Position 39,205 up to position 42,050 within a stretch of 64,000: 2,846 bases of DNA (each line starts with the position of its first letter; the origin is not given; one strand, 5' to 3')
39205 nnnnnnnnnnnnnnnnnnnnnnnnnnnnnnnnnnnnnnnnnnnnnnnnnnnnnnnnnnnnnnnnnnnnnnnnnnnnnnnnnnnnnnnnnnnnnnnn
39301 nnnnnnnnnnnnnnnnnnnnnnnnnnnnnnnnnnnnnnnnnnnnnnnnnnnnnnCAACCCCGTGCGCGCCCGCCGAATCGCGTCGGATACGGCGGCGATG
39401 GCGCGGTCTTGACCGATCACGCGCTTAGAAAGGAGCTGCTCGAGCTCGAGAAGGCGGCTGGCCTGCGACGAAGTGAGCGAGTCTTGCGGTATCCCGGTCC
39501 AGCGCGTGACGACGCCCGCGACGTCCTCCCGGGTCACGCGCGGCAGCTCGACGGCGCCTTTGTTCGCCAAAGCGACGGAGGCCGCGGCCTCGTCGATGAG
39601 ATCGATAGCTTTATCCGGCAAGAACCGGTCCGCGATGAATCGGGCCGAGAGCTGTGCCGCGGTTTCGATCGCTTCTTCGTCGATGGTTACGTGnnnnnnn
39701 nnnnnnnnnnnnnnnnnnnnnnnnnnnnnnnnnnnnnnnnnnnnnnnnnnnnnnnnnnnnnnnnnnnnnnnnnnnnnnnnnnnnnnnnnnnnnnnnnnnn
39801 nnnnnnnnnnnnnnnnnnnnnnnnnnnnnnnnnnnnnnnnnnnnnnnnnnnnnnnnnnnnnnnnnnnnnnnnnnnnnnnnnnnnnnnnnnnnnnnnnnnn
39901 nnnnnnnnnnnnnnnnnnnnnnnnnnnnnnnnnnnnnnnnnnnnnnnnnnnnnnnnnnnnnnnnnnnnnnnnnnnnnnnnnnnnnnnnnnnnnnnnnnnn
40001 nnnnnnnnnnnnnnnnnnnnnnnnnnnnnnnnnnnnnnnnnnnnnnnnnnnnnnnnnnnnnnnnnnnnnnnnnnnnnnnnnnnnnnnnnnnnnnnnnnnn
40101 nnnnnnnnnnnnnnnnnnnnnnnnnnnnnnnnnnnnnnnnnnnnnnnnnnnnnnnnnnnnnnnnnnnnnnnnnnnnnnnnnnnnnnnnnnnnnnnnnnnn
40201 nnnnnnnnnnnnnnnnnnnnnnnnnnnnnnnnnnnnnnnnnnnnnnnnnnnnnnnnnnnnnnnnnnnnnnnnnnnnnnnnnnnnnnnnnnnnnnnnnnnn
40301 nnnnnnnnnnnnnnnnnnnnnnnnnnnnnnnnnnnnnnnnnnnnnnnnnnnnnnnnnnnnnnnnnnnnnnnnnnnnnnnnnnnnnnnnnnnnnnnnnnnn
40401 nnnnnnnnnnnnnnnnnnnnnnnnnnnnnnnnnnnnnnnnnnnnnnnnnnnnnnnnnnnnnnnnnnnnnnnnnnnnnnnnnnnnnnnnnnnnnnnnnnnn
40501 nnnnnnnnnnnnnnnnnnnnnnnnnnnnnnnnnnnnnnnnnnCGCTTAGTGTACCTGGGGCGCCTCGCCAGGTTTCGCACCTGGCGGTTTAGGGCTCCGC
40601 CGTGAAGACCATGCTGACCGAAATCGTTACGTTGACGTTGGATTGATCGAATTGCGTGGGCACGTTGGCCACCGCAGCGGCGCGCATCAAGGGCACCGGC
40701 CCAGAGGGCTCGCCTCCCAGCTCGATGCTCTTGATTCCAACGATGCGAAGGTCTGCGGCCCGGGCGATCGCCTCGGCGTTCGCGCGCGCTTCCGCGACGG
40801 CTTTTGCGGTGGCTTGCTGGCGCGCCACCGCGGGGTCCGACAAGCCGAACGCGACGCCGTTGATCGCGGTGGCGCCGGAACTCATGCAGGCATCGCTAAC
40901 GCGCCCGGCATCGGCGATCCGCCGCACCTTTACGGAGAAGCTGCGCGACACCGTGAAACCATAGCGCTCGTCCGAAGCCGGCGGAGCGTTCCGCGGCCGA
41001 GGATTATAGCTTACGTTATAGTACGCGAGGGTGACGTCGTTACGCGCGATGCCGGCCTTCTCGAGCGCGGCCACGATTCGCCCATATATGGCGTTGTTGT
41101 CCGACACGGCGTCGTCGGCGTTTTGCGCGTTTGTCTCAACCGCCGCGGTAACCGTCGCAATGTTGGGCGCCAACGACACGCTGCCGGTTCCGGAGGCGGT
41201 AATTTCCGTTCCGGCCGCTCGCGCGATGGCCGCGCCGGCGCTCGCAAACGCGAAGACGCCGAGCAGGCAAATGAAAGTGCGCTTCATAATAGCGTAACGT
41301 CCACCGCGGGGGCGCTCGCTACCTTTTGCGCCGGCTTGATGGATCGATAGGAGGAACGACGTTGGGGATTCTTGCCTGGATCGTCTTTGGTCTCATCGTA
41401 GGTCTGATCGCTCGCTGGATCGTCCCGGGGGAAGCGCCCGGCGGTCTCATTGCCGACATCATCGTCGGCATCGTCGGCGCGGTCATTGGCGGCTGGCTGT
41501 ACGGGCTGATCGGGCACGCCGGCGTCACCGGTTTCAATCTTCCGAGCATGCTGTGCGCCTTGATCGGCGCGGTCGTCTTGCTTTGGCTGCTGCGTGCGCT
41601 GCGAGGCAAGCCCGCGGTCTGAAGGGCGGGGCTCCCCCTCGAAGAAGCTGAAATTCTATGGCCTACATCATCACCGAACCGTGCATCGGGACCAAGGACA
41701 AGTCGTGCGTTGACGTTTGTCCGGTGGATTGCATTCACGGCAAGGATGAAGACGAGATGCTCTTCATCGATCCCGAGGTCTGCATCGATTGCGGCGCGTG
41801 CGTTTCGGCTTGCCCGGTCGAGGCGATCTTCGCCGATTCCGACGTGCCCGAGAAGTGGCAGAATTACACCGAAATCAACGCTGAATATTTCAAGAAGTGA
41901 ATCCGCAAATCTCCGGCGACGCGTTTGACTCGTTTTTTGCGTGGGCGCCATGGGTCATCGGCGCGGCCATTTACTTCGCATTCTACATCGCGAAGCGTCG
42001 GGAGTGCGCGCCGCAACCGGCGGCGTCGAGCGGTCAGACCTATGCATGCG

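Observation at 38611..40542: Two-ring Clp/Hsp100-like ATPase with zinc-ribbon and hydrophobic-helix N-terminus, lacking Clp_N, M-domain and ClpP-docking loop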

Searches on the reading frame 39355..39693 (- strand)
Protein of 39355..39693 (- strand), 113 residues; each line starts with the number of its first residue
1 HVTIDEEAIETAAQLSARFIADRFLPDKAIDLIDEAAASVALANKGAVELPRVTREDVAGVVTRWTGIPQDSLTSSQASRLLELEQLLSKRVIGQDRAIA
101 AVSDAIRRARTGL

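Call 27: search_solved_structures(query=window:39355-39693:-, max_evalue=0.00001, show_alignments=3)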
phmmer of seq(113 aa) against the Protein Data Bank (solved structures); distinct sequences matched with E-value up to 0.00001: 45.
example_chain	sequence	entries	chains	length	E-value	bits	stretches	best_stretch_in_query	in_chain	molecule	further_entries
1qvr_A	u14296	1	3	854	6.6e-26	93.8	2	48-113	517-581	ClpB protein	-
3pxi_A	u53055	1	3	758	5.2e-25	90.9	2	45-113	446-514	Negative regulator of genetic competence ClpC/MecB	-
7abr_A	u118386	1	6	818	6.4e-25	90.6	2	45-113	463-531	Negative regulator of genetic competence ClpC/MecB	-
3j3s_A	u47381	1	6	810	6.4e-25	90.6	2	45-113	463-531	Negative regulator of genetic competence ClpC/MecB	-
3j3r_A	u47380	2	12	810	6.5e-25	90.6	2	45-113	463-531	Negative regulator of genetic competence ClpC/MecB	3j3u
3j3t_A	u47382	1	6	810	6.5e-25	90.6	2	45-113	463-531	Negative regulator of genetic competence ClpC/MecB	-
6oax_C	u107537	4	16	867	2.7e-24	88.6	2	51-113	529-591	Hyperactive disaggregase ClpB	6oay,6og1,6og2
4ciu_A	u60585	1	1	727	2.9e-24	88.5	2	50-113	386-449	CHAPERONE PROTEIN CLPB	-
5ofo_C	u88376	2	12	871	3e-24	88.4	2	51-113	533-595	Chaperone protein ClpB,ATP-dependent Clp protease ATP-binding subunit ClpA,Chaperone prote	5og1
4d2q_A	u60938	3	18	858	3.2e-24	88.3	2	51-113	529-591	CLPB | CHAPERONE PROTEIN CLPB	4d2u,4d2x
6qs4_A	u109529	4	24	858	3.3e-24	88.3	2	51-113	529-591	Chaperone protein ClpB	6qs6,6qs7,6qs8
6rn2_A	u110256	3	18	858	3.3e-24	88.3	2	51-113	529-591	Chaperone protein ClpB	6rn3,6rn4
6og3_E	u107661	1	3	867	3.3e-24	88.3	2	51-113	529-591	Hyperactive disaggregase ClpB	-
6em8_A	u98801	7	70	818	4.8e-24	87.8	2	53-113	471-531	ATP-dependent Clp protease ATP-binding subunit ClpC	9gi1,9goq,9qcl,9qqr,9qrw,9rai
6em9_A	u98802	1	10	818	5.4e-24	87.6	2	53-113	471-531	ATP-dependent Clp protease ATP-binding subunit ClpC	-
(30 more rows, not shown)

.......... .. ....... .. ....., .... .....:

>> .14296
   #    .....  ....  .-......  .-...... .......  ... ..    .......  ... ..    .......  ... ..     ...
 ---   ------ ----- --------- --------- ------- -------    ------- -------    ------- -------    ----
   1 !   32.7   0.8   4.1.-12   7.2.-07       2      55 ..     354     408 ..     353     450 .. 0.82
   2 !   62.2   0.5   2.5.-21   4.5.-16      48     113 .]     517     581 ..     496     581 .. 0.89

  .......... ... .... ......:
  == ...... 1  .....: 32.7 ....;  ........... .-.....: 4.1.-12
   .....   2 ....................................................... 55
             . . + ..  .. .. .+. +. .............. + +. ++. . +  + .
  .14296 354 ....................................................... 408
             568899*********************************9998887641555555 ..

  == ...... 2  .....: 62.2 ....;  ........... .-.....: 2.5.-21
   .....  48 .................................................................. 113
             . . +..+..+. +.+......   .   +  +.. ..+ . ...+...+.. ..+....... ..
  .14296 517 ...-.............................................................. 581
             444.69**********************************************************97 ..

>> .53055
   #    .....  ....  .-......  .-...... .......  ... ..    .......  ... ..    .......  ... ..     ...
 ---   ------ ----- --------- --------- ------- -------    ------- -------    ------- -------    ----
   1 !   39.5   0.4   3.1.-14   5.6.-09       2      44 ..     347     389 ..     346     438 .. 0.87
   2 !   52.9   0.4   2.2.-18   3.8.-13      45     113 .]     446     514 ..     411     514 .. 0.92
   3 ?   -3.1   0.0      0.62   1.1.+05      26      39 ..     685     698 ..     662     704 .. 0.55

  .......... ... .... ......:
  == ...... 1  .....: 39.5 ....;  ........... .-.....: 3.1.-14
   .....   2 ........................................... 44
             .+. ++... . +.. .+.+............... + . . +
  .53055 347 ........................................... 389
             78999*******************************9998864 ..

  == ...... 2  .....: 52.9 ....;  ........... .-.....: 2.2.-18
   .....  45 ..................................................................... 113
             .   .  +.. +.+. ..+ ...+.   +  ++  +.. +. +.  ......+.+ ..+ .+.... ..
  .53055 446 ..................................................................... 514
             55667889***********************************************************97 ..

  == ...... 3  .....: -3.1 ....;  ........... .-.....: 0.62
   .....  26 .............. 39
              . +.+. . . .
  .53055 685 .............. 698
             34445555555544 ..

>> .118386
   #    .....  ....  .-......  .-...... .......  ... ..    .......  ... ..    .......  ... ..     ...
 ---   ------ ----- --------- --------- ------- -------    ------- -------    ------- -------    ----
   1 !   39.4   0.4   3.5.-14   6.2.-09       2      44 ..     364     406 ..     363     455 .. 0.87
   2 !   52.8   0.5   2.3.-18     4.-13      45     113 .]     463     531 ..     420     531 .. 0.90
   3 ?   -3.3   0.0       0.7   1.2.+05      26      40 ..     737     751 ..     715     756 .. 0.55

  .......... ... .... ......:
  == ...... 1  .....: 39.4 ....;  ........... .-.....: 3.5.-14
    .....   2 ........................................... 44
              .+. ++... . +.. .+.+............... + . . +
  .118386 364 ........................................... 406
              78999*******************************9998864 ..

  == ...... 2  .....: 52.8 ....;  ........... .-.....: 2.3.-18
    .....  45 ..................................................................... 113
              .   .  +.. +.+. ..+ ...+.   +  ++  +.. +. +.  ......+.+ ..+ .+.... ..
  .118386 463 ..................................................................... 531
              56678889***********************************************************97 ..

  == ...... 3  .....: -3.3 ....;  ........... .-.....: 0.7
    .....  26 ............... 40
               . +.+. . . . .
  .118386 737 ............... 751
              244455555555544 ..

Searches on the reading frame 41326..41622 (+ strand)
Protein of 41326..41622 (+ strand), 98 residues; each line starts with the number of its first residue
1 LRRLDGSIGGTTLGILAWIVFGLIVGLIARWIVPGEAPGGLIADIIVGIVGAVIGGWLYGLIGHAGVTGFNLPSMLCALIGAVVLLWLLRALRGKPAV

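Call 46: search_protein_families(library=pfam, proteins=[window:41326-41622:+], max_evalue=0.001)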
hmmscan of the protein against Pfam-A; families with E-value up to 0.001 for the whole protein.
window:41326-41622:+ (98 aa): 1 family
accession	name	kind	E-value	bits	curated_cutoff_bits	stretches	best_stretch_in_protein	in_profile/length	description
PF04226.18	Transgly_assoc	-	7.5e-14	52.1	25.3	1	45-94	1-49/49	Transglycosylase associated protein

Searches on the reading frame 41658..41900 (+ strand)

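Call 46: search_protein_families(library=pfam, proteins=[window:41658-41900:+], max_evalue=0.001)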
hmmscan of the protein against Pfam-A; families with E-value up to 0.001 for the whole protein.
window:41658-41900:+ (80 aa): 14 families
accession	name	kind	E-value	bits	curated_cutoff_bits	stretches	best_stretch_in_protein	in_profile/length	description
PF00037.32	Fer4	-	2.3e-13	49.8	21.1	1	36-57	2-23/24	4Fe-4S binding domain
PF12797.12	Fer4_2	-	1.6e-09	37.5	24.5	1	35-54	3-22/22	4Fe-4S binding domain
PF12838.12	Fer4_7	-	5.4e-09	36.8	27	1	9-56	2-52/52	4Fe-4S dicluster domain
PF13484.11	Fer4_16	-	6.8e-09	36.8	30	1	42-64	2-21/66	4Fe-4S double cluster binding domain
PF14697.11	Fer4_21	-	1.2e-08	35.4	35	1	36-60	2-29/59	4Fe-4S dicluster domain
PF13237.11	Fer4_10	-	1.3e-08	35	25.5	1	3-53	3-53/53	4Fe-4S dicluster domain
PF12837.12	Fer4_6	-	1.9e-08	34.3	25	1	37-57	4-24/24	4Fe-4S binding domain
PF13187.11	Fer4_9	-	1.7e-07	31.6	27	1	15-57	6-52/52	4Fe-4S dicluster domain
PF12800.12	Fer4_4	-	1.7e-07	31.4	24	1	39-54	1-16/17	4Fe-4S binding domain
PF25160.1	LdpA_Fe-S-bd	-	2e-06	27.9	27.6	1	14-60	6-46/49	LdpA Fe-S cluster-binding domain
PF13247.11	Fer4_11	-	4.7e-06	27.1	26.2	1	3-62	4-64/100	4Fe-4S dicluster domain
PF13183.11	Fer4_8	-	4.8e-05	24.2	27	1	41-59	4-22/68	4Fe-4S dicluster domain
PF12798.12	Fer4_3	-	6.5e-05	23.9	27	0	42-56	1-15/15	4Fe-4S binding domain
PF13534.11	Fer4_17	-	0.00054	20.9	22.2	0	42-60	2-20/61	4Fe-4S dicluster domain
